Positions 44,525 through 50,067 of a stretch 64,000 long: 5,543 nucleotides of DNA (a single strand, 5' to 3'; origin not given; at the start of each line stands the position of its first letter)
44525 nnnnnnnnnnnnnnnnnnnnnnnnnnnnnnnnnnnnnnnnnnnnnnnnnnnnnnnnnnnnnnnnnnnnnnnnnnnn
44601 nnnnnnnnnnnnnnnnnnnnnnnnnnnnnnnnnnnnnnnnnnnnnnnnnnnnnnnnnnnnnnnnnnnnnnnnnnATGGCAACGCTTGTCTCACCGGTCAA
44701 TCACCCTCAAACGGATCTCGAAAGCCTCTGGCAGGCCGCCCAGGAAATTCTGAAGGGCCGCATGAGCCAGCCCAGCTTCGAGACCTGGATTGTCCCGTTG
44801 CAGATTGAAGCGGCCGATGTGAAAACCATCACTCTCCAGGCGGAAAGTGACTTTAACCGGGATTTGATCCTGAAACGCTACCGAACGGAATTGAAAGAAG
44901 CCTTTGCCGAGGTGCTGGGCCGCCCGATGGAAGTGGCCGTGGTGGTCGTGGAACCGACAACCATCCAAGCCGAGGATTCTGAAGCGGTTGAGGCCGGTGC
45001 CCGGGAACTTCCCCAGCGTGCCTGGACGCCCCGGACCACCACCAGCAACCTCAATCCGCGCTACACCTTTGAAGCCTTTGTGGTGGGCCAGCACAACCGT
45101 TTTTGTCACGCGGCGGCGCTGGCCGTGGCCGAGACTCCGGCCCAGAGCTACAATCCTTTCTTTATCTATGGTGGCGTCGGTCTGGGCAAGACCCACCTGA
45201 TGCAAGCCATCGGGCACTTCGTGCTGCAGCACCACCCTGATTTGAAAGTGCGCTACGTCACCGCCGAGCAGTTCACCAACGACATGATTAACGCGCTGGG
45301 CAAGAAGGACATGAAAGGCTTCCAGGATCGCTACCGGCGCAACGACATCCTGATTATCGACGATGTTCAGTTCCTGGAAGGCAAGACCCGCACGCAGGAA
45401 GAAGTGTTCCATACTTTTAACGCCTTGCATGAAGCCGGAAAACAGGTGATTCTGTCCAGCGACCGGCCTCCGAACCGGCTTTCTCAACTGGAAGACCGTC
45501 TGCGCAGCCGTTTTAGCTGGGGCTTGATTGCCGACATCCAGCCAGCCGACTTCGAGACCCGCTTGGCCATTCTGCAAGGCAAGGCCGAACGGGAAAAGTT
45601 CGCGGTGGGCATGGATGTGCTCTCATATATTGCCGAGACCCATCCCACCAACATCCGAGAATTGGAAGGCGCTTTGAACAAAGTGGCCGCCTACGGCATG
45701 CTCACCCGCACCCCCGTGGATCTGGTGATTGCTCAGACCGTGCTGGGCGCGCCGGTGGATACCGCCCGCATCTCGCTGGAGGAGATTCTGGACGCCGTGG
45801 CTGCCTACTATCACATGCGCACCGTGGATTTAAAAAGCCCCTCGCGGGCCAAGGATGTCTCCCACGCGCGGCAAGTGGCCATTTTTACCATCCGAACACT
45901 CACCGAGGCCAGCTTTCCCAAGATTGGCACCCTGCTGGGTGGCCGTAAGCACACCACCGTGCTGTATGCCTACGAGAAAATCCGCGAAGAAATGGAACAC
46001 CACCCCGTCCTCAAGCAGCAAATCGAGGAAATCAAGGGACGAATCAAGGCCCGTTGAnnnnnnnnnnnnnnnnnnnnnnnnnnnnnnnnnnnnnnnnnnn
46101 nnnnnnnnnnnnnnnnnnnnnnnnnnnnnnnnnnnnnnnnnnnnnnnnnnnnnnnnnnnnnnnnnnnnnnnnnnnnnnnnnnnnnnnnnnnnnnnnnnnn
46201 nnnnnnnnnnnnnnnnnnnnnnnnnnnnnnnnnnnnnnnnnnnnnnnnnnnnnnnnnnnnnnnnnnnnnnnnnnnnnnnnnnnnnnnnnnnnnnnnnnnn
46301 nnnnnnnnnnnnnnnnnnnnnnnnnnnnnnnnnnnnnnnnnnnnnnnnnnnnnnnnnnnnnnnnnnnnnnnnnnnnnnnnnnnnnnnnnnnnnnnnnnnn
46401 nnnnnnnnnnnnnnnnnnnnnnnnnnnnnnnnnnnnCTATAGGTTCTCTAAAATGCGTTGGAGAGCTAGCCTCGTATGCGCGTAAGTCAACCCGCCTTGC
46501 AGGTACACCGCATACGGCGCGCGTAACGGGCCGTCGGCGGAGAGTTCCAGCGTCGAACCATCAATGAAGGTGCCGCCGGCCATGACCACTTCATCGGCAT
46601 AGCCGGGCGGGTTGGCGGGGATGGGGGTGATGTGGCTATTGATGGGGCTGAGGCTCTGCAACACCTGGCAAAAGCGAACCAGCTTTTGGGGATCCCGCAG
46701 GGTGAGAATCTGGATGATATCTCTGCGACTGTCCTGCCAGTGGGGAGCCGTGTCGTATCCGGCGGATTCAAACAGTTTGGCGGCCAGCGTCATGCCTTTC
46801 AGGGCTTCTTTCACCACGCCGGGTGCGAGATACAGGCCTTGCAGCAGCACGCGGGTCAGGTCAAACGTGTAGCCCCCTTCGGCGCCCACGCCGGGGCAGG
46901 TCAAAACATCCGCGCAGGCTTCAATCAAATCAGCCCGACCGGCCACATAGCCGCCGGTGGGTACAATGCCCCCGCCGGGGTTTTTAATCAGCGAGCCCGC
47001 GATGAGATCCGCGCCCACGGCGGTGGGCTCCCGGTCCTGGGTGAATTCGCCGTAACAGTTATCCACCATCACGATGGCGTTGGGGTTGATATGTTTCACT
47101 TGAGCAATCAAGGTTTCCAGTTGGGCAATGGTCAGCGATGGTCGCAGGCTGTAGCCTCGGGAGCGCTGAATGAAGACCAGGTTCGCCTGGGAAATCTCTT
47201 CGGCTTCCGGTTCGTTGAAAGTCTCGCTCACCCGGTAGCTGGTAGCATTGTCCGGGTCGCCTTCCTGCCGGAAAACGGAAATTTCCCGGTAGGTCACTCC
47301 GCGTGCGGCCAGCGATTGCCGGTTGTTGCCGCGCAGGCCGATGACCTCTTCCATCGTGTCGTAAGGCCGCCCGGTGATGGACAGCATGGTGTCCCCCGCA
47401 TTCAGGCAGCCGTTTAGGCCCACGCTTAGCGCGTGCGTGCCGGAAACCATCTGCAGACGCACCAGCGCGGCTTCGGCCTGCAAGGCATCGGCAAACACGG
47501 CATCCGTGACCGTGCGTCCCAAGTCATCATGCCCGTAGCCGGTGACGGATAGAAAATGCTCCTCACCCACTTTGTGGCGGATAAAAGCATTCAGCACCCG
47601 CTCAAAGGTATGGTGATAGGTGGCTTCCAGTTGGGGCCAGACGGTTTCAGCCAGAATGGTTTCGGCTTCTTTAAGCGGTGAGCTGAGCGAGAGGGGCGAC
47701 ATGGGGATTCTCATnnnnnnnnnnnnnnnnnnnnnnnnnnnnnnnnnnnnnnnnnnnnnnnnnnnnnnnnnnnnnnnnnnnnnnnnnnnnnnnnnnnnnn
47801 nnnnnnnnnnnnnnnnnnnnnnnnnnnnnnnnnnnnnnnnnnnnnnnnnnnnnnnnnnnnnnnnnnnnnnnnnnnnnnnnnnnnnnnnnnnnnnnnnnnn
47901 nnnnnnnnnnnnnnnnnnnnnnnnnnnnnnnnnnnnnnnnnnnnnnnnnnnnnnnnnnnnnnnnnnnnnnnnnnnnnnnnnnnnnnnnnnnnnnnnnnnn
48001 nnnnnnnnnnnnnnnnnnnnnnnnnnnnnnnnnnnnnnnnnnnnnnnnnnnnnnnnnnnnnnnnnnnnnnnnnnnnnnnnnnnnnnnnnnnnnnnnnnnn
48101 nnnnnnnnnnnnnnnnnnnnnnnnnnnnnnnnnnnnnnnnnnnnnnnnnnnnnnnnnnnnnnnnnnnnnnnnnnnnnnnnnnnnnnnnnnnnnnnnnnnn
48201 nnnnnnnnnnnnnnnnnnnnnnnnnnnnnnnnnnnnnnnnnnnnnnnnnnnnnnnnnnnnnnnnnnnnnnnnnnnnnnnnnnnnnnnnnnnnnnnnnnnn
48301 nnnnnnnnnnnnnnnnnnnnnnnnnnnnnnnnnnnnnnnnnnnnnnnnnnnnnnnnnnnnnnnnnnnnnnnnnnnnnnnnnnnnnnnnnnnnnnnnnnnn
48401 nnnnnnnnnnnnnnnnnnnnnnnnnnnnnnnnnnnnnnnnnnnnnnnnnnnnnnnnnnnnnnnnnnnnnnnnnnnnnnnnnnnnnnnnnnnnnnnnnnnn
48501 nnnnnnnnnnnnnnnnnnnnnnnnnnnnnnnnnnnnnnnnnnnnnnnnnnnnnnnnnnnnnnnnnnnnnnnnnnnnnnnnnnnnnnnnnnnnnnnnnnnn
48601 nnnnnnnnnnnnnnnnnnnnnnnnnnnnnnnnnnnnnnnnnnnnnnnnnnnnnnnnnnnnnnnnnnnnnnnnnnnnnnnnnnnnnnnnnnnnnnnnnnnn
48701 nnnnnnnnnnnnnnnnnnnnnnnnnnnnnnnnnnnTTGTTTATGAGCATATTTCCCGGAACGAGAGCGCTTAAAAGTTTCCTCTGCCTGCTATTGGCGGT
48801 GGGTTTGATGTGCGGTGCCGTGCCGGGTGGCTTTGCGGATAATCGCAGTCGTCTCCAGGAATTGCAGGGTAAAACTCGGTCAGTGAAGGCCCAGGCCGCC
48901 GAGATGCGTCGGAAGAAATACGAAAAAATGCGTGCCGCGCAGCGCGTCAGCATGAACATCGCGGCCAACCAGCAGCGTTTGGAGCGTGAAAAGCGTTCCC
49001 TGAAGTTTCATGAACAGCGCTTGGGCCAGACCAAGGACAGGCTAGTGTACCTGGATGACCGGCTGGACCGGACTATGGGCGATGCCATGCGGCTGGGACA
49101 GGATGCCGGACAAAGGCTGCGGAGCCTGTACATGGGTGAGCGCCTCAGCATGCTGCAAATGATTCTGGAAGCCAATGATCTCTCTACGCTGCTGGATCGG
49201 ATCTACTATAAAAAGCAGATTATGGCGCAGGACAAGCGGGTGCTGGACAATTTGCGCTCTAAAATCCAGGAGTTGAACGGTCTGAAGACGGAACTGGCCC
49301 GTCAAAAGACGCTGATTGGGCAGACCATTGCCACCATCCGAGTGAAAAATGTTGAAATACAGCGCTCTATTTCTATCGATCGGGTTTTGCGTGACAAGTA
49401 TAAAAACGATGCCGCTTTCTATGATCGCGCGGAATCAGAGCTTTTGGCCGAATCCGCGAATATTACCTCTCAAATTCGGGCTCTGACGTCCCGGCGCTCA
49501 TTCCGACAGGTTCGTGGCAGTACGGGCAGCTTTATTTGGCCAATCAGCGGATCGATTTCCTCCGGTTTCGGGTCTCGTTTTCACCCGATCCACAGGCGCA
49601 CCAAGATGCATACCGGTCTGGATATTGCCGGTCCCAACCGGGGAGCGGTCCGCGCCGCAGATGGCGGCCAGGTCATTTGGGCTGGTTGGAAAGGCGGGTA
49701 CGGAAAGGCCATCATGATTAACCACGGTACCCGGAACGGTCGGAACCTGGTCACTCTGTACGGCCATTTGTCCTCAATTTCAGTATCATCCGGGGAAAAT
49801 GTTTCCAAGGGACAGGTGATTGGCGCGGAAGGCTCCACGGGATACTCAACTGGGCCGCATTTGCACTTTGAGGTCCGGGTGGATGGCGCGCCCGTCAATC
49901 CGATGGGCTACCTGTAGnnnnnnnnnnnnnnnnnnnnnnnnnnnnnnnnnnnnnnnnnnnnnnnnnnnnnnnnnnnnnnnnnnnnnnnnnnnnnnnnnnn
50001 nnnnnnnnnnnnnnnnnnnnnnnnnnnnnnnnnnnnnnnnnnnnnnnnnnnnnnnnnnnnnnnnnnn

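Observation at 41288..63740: Dispersed family of giant Flp-type pilins with a conserved scaffold and a variable C-terminal patch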

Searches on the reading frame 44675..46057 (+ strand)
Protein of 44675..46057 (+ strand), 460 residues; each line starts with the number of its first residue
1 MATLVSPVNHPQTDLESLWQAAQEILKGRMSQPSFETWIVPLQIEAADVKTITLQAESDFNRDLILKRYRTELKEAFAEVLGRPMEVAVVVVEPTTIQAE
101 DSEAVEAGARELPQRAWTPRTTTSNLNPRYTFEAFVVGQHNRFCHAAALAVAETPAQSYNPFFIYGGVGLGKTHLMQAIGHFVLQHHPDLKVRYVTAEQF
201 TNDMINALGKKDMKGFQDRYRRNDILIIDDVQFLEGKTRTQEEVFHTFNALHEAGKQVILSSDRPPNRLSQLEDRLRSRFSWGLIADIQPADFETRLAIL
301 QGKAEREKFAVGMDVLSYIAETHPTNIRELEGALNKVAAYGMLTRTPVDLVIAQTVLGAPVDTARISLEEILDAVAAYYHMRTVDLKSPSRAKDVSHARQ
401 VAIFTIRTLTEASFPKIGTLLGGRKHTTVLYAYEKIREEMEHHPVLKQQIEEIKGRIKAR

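Call 10: search_protein_families(library=pfam, proteins=[window:44675-46057:+], max_evalue=0.001)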
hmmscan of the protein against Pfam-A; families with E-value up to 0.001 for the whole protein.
window:44675-46057:+ (460 aa): 7 families
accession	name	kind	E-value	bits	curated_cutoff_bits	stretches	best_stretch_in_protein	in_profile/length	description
PF00308.24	Bac_DnaA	-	1.3e-72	243.7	23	1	126-286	1-161/162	Bacterial DnaA ATPAse domain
PF08299.17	Bac_DnaA_C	-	3.3e-23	81.9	31.5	1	369-436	2-69/69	Bacterial dnaA protein helix-turn-helix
PF11638.13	DnaA_N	-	2e-11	43.9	24.6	1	16-78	1-64/65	DnaA N-terminal domain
PF01695.23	IstB_IS21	-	3.5e-08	33.7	24.1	1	164-265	97-195/238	IstB-like ATP binding protein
PF13173.12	AAA_14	-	0.00025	21.5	27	1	160-281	3-116/129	AAA domain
PF13401.12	AAA_22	-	0.00033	21.4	27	0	162-257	8-117/130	AAA domain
PF00004.35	AAA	-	0.0004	21.3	21.2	1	164-278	3-125/131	ATPase family associated with various cellular activities (AAA)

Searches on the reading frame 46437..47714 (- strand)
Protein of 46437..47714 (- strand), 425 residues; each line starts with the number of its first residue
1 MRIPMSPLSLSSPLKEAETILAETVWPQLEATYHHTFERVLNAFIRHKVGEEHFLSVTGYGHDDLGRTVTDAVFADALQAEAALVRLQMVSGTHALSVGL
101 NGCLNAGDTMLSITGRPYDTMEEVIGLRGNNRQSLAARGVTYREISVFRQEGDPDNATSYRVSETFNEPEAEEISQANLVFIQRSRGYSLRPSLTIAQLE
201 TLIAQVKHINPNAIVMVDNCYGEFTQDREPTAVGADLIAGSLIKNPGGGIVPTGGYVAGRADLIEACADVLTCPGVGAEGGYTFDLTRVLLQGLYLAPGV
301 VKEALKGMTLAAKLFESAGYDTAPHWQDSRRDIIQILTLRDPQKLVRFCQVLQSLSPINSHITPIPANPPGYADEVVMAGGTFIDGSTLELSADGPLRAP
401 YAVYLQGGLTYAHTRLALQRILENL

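Call 11: search_protein_families(library=pfam, proteins=[window:46437-47714:-], max_evalue=0.001)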
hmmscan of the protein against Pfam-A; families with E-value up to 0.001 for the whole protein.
window:46437-47714:- (425 aa): 2 families
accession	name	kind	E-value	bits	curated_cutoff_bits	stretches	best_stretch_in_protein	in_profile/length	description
PF06838.17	Met_gamma_lyase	-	2.2e-158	527.5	24.2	1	26-424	16-403/405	Methionine gamma-lyase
PF00155.27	Aminotran_1_2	-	0.00085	19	19.7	0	34-112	17-96/361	Aminotransferase class I and II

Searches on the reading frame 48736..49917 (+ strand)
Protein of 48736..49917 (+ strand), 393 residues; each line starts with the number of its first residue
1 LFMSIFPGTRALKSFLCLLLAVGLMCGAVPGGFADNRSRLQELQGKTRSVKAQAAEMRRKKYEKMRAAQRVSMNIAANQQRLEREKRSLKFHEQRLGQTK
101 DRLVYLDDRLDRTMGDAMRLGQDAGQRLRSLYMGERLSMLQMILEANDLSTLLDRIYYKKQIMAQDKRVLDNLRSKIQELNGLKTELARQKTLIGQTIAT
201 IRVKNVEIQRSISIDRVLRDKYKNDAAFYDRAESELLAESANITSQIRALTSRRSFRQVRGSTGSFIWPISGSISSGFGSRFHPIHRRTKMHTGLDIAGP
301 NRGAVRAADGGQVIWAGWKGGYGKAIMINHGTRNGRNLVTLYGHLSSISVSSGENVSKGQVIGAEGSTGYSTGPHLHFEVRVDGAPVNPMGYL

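Call 11: search_protein_families(library=pfam, proteins=[window:48736-49917:+], max_evalue=0.001)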
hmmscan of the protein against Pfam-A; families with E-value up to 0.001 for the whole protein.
window:48736-49917:+ (393 aa): 2 families
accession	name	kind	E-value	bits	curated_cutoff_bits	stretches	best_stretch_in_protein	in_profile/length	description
PF01551.29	Peptidase_M23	-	1.6e-31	108.8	28.7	1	290-389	1-96/96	Peptidase family M23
PF24568.1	CC_PcsB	-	3.2e-06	27.4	27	1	126-180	17-72/75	Peptidoglycan hydrolase PcsB, coiled-coil domain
